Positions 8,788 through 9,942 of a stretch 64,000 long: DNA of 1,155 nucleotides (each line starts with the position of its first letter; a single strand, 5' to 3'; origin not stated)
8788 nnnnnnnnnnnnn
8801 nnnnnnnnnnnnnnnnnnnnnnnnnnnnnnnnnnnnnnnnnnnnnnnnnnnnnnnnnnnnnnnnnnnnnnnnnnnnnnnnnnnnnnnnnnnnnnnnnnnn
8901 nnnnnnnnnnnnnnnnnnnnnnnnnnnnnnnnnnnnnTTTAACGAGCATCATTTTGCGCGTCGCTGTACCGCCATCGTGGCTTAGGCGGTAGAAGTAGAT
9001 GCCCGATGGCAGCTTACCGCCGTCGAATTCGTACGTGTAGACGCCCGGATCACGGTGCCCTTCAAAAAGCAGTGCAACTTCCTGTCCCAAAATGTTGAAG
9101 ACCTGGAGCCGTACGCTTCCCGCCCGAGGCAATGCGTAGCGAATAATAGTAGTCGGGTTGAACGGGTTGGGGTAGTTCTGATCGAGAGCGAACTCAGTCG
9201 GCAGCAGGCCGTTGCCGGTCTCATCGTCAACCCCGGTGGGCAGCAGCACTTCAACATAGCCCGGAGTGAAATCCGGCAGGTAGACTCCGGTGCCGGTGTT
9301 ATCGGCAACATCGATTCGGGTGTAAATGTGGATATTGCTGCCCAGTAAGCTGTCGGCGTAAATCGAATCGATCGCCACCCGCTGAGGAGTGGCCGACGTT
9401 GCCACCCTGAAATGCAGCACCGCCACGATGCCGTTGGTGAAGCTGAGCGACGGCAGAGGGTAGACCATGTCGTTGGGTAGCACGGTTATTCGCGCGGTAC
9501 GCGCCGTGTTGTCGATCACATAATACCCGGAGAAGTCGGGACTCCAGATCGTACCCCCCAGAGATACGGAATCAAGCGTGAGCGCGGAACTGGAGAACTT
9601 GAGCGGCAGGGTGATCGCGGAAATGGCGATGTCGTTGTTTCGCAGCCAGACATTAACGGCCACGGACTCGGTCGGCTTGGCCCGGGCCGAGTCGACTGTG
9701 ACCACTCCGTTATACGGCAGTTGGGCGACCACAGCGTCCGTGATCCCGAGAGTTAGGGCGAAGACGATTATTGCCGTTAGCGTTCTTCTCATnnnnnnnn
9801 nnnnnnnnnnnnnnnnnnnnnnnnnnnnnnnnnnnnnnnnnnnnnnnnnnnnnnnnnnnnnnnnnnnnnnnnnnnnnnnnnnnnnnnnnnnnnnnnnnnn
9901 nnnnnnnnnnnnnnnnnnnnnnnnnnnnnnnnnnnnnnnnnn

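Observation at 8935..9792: Cohesin-like domain on a T9SS-sorted protein: candidate cell-surface anchor for the dockerin-like proteins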

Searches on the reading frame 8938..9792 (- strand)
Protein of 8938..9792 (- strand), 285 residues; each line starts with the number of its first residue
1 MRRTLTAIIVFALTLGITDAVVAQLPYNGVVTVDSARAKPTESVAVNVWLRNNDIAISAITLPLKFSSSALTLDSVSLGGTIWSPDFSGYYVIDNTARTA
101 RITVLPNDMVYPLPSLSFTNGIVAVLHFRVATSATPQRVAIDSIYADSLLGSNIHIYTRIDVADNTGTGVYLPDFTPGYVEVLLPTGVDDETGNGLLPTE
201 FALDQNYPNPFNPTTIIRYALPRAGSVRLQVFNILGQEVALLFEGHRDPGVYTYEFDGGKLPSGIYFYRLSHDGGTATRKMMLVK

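Call 4: search_protein_families(library=pfam, proteins=[window:8938-9792:-], max_evalue=10)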
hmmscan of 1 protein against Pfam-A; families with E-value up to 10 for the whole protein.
window:8938-9792:- (285 aa): 4 families
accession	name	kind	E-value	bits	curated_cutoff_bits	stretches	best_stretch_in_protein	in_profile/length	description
PF18962.6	Por_Secre_tail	-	8.6e-09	36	27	1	207-282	2-74/75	Secretion system C-terminal sorting domain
PF00963.24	Cohesin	-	2.3e-06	28.3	24.1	1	31-137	3-108/139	Cohesin domain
PF13585.12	CHU_C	-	0.0032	18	27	1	225-277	27-78/86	CHU_C Type IX secretion signal domain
PF13860.13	FlgD_ig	-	0.011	16.1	27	1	223-271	21-74/79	FlgD Ig-like domain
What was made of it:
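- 9238..9720 (-): Cohesin domain, aa 25-185. Pfam Cohesin 28.3 bits (call 4).
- On Cohesin (Pfam PF00963): 28.3 bits against 24.1, aa 31-137 (call 4).
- On T9SS type A C-terminal sorting domain (TIGR04183 / PF18962): The domain spans aa 207-282 of 285 (call 4).
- On Cellulosome (anchoring scaffoldin plus glycoside-hydrolase dockerin enzymes): The target has no SLH or CBM (call 4).
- Checked: Pfam gives Cohesin PF00963 at 28.3 bits (gathering 24.1) over aa 31-137, and Por_Secre_tail PF18962 at 36 bits (gathering 27) over aa 207-282 (call 4).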

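Call 5: search_protein_families(library=ncbifam, proteins=[window:8938-9792:-], max_evalue=10)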
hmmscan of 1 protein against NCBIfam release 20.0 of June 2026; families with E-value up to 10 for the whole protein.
window:8938-9792:- (285 aa): 3 families
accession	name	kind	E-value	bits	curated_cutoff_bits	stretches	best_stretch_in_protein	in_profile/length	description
TIGR04183.1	Por_Secre_tail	domain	1.3e-11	44.3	23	1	207-282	2-70/72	T9SS type A sorting domain-containing protein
NF052323.1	T9SSA_dep_M6i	equivalog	4.7e-05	21.5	600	1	206-271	960-1025/1043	T9SS-dependent M6-like inactivated metalloprotease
NF038113.1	T9SSA_dep_M36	equivalog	0.0001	20.6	885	1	205-283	794-868/869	T9SS-dependent M36 family metallopeptidase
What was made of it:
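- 8938..9174 (-): T9SS type A C-terminal sorting domain, aa 207-285 (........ ... GIYFYRL ... KMMLVK). PF18962 36 bits and TIGR04183 44.3 bits (calls 4, 5).
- On T9SS type A C-terminal sorting domain (TIGR04183 / PF18962): TIGR04183 44.3 against 23; PF18962 36 against 27 (calls 4, 5).
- Closest known: Type A CTD cargo of the Porphyromonas/Flavobacterium T9SS. Same: TIGR04183 scores 44 bits (call 5).
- Checked: NCBIfam TIGR04183 gives 44.3 bits against a cut-off of 23 (call 5).
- Cohesin and CTD both score above curated cut-offs (calls 4, 5).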

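Call 14: find_homologous_proteins(query=window:8938-9792:-)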
Query window:8938-9792:- (285 aa): 7416 proteins with E <= 0.001 among 8000 candidates; the best 120 are listed.
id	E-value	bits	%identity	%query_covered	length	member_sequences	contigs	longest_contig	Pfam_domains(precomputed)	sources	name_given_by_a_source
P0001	5.2e-184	628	100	100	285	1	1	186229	PF00963.25,PF18962.8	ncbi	ncbi:MAG: T9SS type A sorting domain-containing protein [Candidatus Zixiibacteriota bacterium]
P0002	2.6e-128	445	71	100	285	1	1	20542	PF18962.8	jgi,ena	-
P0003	3.7e-128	445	69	100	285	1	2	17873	PF00963.25,PF18962.8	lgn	-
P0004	2.0e-127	442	68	100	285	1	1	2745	PF18962.8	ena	-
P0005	3.8e-122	425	67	100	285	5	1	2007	PF00963.25,PF18962.8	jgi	jgi:hypothetical protein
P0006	2.5e-121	422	66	100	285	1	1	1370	PF18962.8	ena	-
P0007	5.8e-121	421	66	100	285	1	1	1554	PF00963.25,PF18962.8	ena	-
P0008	2.3e-120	419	64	100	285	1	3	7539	PF00963.25,PF18962.8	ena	-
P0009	7.7e-120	417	65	100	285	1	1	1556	PF00963.25,PF18962.8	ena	-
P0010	2.1e-119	416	64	100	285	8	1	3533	PF18962.8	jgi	-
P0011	1.6e-117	410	64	100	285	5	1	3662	PF00963.25,PF18962.8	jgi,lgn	jgi:hypothetical protein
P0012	1.0e-116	407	64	100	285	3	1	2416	PF00963.25,PF18962.8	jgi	jgi:hypothetical protein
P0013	1.6e-116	407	63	100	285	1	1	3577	PF00963.25,PF18962.8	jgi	jgi:hypothetical protein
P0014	6.6e-116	405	64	100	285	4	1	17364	PF18962.8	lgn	-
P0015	1.7e-115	403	63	100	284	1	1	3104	PF18962.8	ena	-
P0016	4.6e-115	402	63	100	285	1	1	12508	PF00963.25,PF18962.8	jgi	jgi:hypothetical protein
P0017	6.5e-115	401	62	100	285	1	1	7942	PF00963.25,PF18962.8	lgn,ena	-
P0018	6.7e-114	398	62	100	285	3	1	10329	PF00963.25,PF18962.8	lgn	-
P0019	9.8e-114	397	62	98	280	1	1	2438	PF18962.8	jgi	jgi:hypothetical protein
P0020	1.2e-113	397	62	100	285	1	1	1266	PF18962.8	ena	-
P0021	2.2e-113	396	62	100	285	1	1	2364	PF00963.25,PF18962.8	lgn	-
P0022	7.2e-113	395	62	100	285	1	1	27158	PF18962.8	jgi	-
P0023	3.2e-111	389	61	100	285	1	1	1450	PF00963.25,PF18962.8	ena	-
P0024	8.2e-111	388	60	100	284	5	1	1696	PF18962.8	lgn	-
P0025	2.0e-110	387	63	93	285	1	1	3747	PF18962.8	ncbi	-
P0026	5.0e-110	385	61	100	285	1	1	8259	PF00963.25,PF18962.8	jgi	jgi:hypothetical protein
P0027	9.9e-109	381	60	100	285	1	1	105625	PF18962.8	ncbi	-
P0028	2.2e-108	380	61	98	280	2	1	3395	PF00963.25,PF18962.8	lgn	-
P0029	2.3e-108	380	60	100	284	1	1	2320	PF18962.8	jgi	jgi:hypothetical protein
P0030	2.4e-108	380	61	100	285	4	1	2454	PF00963.25,PF18962.8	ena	-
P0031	2.1e-102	360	57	100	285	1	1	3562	PF18962.8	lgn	-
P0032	2.2e-102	360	65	91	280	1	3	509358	PF18962.8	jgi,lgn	jgi:hypothetical protein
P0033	3.1e-102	360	58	100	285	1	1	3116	PF18962.8,PF13860.13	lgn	-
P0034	2.1e-99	350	66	79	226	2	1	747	PF18962.8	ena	-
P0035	5.2e-98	346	61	91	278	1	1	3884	PF18962.8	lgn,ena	-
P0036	1.3e-97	345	56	100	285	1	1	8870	PF18962.8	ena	-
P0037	1.7e-96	341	58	93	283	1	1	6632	PF00963.25,PF18962.8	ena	-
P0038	9.3e-94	332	53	100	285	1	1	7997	PF18962.8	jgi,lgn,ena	-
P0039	2.8e-93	330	55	100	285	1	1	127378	PF00963.25,PF18962.8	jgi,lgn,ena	-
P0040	3.8e-92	327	55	100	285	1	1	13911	PF18962.8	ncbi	-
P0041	4.6e-92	326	53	100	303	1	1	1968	PF18962.8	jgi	jgi:hypothetical protein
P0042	4.5e-90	320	54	97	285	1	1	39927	PF18962.8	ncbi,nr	ncbi:MAG: T9SS type A sorting domain-containing protein [bacterium]|nr:T9SS type A sorting domain-co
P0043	1.5e-89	318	56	91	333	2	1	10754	PF18962.8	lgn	-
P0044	2.4e-89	317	56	91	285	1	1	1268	PF18962.8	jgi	jgi:type IX secretion system substrate protein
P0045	3.4e-89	317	55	91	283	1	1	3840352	PF18962.8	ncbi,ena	-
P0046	4.2e-89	317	53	100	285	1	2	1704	PF00963.25,PF18962.8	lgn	-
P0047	6.7e-89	316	51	100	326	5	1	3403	PF18962.8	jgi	jgi:hypothetical protein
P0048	3.1e-88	314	52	100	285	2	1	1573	PF18962.8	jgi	-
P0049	7.6e-88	312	55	98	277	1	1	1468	PF18962.8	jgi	-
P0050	9.0e-87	309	52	100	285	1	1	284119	PF00963.25,PF18962.8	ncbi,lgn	-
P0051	4.3e-86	307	54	91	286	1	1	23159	PF00963.25,PF18962.8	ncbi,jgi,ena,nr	ncbi:MAG: T9SS type A sorting domain-containing protein [candidate division Zixibacteria bacterium]|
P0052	3.4e-83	297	49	98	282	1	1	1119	PF18962.8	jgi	jgi:hypothetical protein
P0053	1.7e-81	292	49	100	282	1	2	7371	PF00963.25,PF18962.8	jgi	-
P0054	6.0e-81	290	49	99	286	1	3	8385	PF00963.25,PF18962.8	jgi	-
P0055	1.9e-79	285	50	99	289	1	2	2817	PF18962.8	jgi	jgi:hypothetical protein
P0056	4.0e-79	284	47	100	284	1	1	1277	PF00963.25,PF18962.8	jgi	-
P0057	1.7e-77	278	49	100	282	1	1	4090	PF00963.25,PF18962.8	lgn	-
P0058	3.9e-77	277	50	93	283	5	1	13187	PF00963.25,PF18962.8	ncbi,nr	ncbi:MAG: T9SS type A sorting domain-containing protein [candidate division Zixibacteria bacterium]|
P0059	9.2e-77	276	65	65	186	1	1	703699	PF18962.8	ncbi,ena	-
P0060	9.9e-77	276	47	100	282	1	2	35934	PF00963.25,PF18962.8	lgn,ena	-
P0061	3.5e-76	274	47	100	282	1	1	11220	PF00963.25,PF18962.8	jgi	-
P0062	3.7e-76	274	49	93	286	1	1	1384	PF00963.25,PF18962.8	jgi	jgi:hypothetical protein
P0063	1.3e-75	272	48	89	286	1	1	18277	PF18962.8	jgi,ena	-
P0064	4.5e-75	271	50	89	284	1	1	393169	PF00963.25,PF18962.8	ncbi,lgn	-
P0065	8.9e-75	270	52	91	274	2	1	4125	PF00963.25,PF18962.8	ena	-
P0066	1.2e-74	269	49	100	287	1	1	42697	PF00963.25,PF18962.8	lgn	-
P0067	3.8e-74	268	48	100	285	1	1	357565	PF00963.25,PF18962.8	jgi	jgi:hypothetical protein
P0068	8.7e-74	266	45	99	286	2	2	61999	PF00963.25,PF18962.8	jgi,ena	-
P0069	9.4e-74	266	50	91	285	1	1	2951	PF00963.25,PF18962.8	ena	-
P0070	1.3e-73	266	50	91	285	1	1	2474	PF18962.8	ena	-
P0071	3.8e-73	264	52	91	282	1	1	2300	PF00963.25,PF18962.8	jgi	jgi:hypothetical protein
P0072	5.2e-73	264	48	100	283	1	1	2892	PF00963.25,PF18962.8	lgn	-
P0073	9.4e-73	263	47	98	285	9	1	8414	PF00963.25,PF18962.8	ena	-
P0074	1.0e-72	263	48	91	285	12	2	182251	PF00963.25,PF18962.8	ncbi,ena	-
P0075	3.0e-72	261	47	97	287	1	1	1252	PF00963.25,PF18962.8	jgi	jgi:hypothetical protein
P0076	4.6e-72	261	47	91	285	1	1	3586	PF00963.25,PF18962.8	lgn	-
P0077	3.1e-71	258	47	100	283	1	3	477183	PF00963.25,PF18962.8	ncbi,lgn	-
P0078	4.8e-71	257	47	91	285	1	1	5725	PF18962.8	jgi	-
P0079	6.0e-71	257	48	93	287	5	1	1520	PF00963.25,PF18962.8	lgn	-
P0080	6.3e-71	257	48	100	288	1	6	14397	PF18962.8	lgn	-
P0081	1.2e-70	256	46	100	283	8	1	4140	PF00963.25,PF18962.8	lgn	-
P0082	1.4e-70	256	47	89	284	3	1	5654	PF00963.25,PF18962.8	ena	-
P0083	1.8e-70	255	45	97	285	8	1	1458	PF00963.25,PF18962.8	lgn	-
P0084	2.0e-70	255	45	97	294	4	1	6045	PF00963.25,PF18962.8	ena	-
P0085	2.1e-70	255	46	91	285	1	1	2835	PF18962.8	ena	-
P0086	3.6e-70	254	44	97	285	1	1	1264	PF18962.8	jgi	-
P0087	3.8e-70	254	48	89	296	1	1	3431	PF00963.25,PF18962.8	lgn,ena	-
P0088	4.4e-70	254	45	98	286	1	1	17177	PF00963.25,PF18962.8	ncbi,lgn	-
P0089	9.1e-70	253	48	97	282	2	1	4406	PF00963.25,PF18962.8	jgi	jgi:hypothetical protein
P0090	1.8e-69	252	46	89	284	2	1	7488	PF00963.25,PF18962.8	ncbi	-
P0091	1.9e-69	252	43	100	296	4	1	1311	PF18962.8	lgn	-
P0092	2.2e-69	252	44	100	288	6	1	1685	PF18962.8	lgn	-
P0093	2.6e-69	252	47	98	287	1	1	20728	PF00963.25,PF18962.8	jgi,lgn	jgi:hypothetical protein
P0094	2.7e-69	252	46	100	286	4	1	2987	PF00963.25,PF18962.8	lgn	-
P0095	2.9e-69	252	68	56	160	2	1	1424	PF18962.8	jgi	jgi:hypothetical protein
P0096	3.6e-69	251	46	100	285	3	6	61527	PF00963.25,PF18962.8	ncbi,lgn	-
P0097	1.4e-68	249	44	100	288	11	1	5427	PF18962.8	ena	-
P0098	2.1e-68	249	43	99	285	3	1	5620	PF00963.25,PF18962.8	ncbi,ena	-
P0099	3.6e-68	248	47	89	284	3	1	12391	PF00963.25,PF18962.8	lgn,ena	-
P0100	4.5e-68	248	44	100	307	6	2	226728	PF18962.8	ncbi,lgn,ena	-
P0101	4.8e-68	248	46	91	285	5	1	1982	PF00963.25,PF18962.8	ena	-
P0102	6.1e-68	247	45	100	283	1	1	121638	PF00963.25,PF18962.8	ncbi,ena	-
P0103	6.9e-68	247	46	91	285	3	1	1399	PF00963.25,PF18962.8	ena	-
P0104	9.7e-68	247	42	97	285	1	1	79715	PF00963.25,PF18962.8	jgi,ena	-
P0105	1.5e-67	246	48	91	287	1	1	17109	PF18962.8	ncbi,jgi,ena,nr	ncbi:MAG TPA: T9SS type A sorting domain-containing protein [Candidatus Acidoferrum sp.]|nr:T9SS typ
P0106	3.8e-67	245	45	100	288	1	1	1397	PF00963.25,PF18962.8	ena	-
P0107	6.7e-67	244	47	100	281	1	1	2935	PF00963.25,PF18962.8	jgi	-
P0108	6.9e-67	244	48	91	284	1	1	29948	PF00963.25,PF18962.8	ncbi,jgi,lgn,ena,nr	ncbi:MAG: T9SS type A sorting domain-containing protein [candidate division Zixibacteria bacterium]|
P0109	1.4e-66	243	46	100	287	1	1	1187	PF00963.25,PF18962.8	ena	-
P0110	1.6e-66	243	45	100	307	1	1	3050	PF18962.8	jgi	jgi:hypothetical protein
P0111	1.9e-66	242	46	94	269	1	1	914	PF00963.25,PF18962.8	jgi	jgi:hypothetical protein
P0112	4.2e-66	241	45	100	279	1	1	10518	PF00963.25,PF18962.8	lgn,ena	-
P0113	5.0e-66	241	45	100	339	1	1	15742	PF18962.8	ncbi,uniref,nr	ncbi:hypothetical protein C3F09_12840 [candidate division GN15 bacterium]|uniref:Secretion system C-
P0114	5.7e-66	241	44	100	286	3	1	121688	PF00963.25,PF18962.8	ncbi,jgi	-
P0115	1.5e-65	239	44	100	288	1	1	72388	PF18962.8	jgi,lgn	-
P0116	1.5e-65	239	44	91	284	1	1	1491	PF13585.13,PF00963.25,PF18962.8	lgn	-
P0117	1.9e-65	239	48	91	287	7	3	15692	PF00963.25,PF18962.8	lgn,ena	-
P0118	2.2e-65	239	47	91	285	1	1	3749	PF18962.8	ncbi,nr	ncbi:T9SS type A sorting domain-containing protein [candidate division GN15 bacterium]|nr:T9SS type 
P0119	2.6e-65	239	48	91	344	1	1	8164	PF00963.25,PF18962.8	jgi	jgi:hypothetical protein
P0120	4.4e-65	238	44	100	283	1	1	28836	PF18962.8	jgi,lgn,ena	-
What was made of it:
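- On Cohesin (Pfam PF00963): Many orthologs also carry a precomputed PF00963 assignment (call 14).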

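Call 17: find_encoding_contigs(protein=P0001, flank=10000, max_places=3)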
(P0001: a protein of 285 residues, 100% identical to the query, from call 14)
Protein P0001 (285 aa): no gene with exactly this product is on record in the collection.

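Call 18: find_encoding_contigs(protein=P0045, flank=10000, max_places=2)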
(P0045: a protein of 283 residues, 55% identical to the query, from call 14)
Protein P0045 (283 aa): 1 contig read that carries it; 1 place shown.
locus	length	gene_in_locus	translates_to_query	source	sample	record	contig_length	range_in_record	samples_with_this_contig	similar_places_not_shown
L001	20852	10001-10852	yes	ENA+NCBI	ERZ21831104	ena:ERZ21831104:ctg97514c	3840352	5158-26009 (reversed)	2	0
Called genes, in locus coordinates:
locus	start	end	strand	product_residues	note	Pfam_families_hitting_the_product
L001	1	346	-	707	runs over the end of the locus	PF11028:TMEM260_N, PF28495:TMEM260_2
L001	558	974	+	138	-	-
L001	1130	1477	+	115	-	-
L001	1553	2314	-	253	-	PF13649:Methyltransf_25, PF08241:Methyltransf_11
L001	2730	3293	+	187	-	PF04542:Sigma70_r2, PF08281:Sigma70_r4_2, PF04545:Sigma70_r4, PF25787:HTH_SB (weak)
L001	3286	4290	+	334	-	PF13349:DUF4097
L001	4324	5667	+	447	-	PF04519:Bactofilin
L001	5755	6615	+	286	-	PF17115:Toast_rack_N (weak), PF09922:LiaF-like_C (faint)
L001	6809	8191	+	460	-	PF00089:Trypsin, PF13365:Trypsin_2, PF00595:PDZ, PF13180:PDZ_2, PF17820:PDZ_6 (weak), PF00595:PDZ (weak), PF13180:PDZ_2, PF17820:PDZ_6 (weak)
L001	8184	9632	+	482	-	PF00595:PDZ, PF13180:PDZ_2, PF17820:PDZ_6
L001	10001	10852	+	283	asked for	PF18962:Por_Secre_tail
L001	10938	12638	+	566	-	PF00069:Pkinase, PF07714:PK_Tyr_Ser-Thr, PF14531:Kinase-like (faint), PF01163:RIO1 (faint), PF01636:APH (faint), PF03109:ABC1 (weak), PF00069:Pkinase, PF07714:PK_Tyr_Ser-Thr, +1 more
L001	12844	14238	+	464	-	-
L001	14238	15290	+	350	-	-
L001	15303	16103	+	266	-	-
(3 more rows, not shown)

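Call 19: find_encoding_contigs(protein=P0077, flank=10000, max_places=2)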
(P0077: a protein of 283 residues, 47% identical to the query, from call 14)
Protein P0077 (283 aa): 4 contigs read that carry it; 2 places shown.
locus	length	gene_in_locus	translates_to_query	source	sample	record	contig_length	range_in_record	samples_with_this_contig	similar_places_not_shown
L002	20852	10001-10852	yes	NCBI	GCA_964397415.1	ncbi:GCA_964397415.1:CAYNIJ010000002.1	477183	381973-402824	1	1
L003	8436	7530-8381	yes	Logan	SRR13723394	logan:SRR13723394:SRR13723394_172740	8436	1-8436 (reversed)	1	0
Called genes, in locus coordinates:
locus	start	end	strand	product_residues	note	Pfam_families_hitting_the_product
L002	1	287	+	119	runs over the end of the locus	PF01022:HTH_5, PF01047:MarR (weak), PF12802:MarR_2 (weak), PF12840:HTH_20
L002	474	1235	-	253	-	PF13649:Methyltransf_25, PF08241:Methyltransf_11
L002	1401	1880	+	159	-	PF08327:AHSA1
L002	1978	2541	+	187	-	PF04542:Sigma70_r2, PF08281:Sigma70_r4_2, PF04545:Sigma70_r4, PF25787:HTH_SB (weak)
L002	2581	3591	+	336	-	PF13349:DUF4097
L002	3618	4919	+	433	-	PF04519:Bactofilin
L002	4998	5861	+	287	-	PF17115:Toast_rack_N (weak), PF09922:LiaF-like_C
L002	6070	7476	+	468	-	PF00089:Trypsin, PF13365:Trypsin_2, PF00595:PDZ (weak), PF13180:PDZ_2, PF17820:PDZ_6 (weak), PF00595:PDZ (weak), PF13180:PDZ_2, PF17820:PDZ_6 (weak), +1 more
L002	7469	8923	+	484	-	PF00595:PDZ, PF13180:PDZ_2, PF17820:PDZ_6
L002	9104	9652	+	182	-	-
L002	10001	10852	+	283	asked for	PF00963:Cohesin, PF18962:Por_Secre_tail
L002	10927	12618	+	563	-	PF06293:Kdo (faint), PF00069:Pkinase, PF07714:PK_Tyr_Ser-Thr, PF01636:APH (faint), PF01163:RIO1 (faint), PF03109:ABC1 (weak), PF00069:Pkinase, PF07714:PK_Tyr_Ser-Thr, +1 more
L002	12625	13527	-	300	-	PF11276:DUF3078 (weak)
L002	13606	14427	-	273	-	PF02548:Pantoate_transf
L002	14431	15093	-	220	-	PF01712:dNK, PF02223:Thymidylate_kin, PF13238:AAA_18 (weak)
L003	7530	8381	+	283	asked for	PF00963:Cohesin, PF18962:Por_Secre_tail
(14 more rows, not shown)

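Call 20: predict_structure(alignment_id=A1)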
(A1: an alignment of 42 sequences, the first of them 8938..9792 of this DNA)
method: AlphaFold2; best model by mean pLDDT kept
length: 285 residues; sequences in the alignment: 42
mean_pLDDT: 85.0   pTM: 0.61
mean pLDDT of the five models: 85.0, 84.8, 83.4, 83.4, 81.2
residues with pLDDT >= 90: 138; 70-90: 112; 50-70: 21; < 50: 14
segments of 3 or more residues with pLDDT < 50: 18-24, 188-194
pLDDT, mean of each block of 10 residues (from residue 1): 79 59 69 92 95 94 95 95 94 96 92 91 97 87 84 81 86 94 63 59 73 82 86 92 86 87 90 89 77
secondary structure, 60 per line:
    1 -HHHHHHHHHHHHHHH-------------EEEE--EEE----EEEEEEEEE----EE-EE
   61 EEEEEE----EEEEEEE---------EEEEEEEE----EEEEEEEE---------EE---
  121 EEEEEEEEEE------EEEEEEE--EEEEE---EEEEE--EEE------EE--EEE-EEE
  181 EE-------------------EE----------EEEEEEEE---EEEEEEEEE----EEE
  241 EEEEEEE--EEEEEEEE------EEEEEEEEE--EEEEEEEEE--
elements in order: H2-16 E30-33 E36-38 E43-51 E59-66 E71-77 E87-94 E99-106 E121-130 E137-143 E146-150 E154-158 E161-163 E174-176 E178-182 E214-221 E225-233 E238-247 E250-257 E264-272 E275-283
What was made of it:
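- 9721..9792 (-): Sec-type signal peptide, aa 1-24 (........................). The AF2 model shows helix 2-16 followed by a low-confidence segment (call 20).
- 9175..9237 (-): Low-confidence linker (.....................), the likely region of CTD cleavage. pLDDT is below 50 at aa 188-194 (call 20).
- On Cohesin (Pfam PF00963): AF2 pLDDT is 91-97 across most of the core, aa 31-130 (call 20).
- Checked: The AF2 model has mean pLDDT 85 (call 20).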
